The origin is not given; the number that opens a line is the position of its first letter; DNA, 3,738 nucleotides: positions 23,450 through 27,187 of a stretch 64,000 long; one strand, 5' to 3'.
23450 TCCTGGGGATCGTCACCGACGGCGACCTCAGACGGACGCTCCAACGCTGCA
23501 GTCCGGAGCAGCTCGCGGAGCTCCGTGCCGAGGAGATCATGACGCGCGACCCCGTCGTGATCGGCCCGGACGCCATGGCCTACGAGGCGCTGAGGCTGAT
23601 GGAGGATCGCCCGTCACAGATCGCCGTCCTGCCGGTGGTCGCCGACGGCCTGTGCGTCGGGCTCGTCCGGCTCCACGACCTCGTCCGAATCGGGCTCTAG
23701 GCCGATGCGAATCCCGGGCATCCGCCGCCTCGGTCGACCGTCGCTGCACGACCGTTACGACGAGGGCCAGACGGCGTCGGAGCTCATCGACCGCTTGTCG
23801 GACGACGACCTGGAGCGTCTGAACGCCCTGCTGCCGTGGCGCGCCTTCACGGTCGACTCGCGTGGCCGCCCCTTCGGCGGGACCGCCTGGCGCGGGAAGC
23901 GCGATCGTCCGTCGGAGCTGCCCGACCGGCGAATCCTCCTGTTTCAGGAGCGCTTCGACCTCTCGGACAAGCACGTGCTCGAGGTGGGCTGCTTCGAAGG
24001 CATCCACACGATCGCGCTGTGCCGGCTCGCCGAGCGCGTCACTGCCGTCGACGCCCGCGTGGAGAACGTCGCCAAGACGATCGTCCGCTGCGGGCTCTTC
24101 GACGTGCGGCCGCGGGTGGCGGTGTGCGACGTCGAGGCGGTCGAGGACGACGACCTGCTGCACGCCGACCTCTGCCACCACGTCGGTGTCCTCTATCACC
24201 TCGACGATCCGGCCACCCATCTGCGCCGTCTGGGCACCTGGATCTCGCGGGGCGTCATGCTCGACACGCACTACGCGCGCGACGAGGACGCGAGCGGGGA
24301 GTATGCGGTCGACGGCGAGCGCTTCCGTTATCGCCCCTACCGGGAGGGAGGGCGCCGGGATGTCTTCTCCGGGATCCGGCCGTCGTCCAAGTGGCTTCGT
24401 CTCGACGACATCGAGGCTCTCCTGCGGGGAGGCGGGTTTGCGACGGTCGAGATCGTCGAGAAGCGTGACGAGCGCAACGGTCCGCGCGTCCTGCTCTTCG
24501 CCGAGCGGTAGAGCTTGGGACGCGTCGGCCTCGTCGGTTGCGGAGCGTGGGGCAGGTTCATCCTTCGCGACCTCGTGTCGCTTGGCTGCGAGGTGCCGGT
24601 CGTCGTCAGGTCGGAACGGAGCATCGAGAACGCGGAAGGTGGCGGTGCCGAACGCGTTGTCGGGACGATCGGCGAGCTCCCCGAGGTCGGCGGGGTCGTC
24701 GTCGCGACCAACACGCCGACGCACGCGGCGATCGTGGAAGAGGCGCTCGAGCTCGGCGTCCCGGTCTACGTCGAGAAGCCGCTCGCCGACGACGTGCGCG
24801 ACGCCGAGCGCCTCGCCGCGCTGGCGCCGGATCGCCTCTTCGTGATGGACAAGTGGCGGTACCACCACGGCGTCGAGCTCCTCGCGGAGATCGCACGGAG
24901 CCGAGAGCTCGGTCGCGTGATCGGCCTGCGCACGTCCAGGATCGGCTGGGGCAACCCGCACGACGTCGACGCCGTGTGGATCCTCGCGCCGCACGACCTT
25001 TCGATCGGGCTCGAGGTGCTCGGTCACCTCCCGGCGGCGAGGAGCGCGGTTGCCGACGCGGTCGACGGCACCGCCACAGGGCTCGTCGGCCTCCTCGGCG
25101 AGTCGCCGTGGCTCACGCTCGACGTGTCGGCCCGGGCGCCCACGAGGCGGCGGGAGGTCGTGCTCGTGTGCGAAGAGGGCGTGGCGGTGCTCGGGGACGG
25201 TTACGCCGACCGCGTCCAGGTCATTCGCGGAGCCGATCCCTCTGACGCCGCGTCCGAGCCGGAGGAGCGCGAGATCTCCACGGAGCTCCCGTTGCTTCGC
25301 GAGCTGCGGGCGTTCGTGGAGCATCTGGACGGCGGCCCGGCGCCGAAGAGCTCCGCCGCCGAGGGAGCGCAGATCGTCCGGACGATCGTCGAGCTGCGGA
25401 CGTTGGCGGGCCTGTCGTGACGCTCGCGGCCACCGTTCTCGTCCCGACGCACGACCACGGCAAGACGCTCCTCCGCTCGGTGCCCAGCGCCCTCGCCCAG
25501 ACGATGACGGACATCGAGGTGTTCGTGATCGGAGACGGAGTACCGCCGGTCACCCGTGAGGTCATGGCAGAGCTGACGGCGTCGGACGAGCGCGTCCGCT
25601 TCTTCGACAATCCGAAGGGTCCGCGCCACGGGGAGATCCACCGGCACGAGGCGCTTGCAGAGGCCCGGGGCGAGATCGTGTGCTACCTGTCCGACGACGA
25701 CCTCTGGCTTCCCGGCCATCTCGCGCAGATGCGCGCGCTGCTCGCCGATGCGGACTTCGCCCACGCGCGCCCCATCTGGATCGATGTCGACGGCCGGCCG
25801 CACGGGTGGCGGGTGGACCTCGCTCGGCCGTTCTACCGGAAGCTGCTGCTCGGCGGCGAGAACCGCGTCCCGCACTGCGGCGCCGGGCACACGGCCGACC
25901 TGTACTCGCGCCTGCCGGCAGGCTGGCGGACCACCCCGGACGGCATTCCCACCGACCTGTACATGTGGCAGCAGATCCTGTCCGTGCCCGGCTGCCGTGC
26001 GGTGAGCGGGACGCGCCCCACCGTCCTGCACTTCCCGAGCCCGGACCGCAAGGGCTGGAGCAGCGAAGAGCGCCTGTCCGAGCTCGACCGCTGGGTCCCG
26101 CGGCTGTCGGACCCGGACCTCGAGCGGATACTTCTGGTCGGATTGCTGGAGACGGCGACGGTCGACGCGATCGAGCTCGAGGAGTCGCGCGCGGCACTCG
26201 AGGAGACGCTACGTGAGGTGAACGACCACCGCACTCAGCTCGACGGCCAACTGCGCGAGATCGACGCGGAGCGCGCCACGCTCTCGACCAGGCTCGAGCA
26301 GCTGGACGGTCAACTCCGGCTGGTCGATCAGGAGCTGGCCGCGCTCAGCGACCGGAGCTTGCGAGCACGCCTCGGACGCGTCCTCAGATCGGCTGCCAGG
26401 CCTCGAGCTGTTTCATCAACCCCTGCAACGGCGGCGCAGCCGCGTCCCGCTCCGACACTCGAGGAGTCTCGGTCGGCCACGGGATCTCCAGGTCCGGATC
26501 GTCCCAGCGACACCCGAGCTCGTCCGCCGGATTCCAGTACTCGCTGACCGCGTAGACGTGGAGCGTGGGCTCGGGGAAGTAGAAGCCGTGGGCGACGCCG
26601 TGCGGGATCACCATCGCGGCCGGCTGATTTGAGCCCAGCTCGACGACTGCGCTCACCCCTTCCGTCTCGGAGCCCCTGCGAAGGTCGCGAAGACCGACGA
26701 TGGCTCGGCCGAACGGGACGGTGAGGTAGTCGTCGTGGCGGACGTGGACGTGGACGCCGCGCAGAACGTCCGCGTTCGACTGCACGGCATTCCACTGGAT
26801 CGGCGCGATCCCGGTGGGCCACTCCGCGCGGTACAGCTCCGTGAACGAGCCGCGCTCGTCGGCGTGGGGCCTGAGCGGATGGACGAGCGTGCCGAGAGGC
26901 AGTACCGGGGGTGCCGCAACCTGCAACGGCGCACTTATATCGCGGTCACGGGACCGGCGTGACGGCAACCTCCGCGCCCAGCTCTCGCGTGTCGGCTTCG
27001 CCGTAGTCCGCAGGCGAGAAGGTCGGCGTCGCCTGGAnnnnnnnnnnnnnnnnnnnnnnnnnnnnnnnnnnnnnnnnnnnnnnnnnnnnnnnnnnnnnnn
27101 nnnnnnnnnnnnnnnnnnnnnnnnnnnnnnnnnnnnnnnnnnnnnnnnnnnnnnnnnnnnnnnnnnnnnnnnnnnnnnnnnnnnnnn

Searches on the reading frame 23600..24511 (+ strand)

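Call 80: search_protein_families(library=pfam, proteins=[window:23600-24511:+], max_evalue=0.00001)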
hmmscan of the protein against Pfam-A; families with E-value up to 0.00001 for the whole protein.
window:23600-24511:+ (303 aa): 1 family
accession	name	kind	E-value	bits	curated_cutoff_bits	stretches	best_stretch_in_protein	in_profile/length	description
PF13489.12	Methyltransf_23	-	1.2e-06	28.7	27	1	102-245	4-135/164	Methyltransferase domain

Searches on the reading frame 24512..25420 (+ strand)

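Call 80: search_protein_families(library=pfam, proteins=[window:24512-25420:+], max_evalue=0.00001)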
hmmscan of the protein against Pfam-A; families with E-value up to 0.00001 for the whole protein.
window:24512-25420:+ (302 aa): 1 family
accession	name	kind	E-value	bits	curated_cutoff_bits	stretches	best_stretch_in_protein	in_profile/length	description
PF01408.29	GFO_IDH_MocA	-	8.6e-11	43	24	1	4-106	2-110/120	Oxidoreductase family, NAD-binding Rossmann fold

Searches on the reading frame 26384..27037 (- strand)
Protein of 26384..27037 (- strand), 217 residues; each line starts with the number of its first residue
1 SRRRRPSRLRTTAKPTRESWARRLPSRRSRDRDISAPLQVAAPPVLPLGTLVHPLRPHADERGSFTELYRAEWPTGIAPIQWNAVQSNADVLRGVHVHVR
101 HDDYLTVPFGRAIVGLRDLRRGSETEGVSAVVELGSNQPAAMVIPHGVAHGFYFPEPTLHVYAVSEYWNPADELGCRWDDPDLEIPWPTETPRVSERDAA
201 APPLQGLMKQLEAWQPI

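Call 80: search_protein_families(library=pfam, proteins=[window:26384-27037:-], max_evalue=0.00001)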
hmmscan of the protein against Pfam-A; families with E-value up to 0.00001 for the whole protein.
window:26384-27037:- (217 aa): 1 family
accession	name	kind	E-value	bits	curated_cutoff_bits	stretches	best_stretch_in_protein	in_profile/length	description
PF00908.23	dTDP_sugar_isom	-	1.4e-31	109.9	27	1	51-205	8-167/168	dTDP-4-dehydrorhamnose 3,5-epimerase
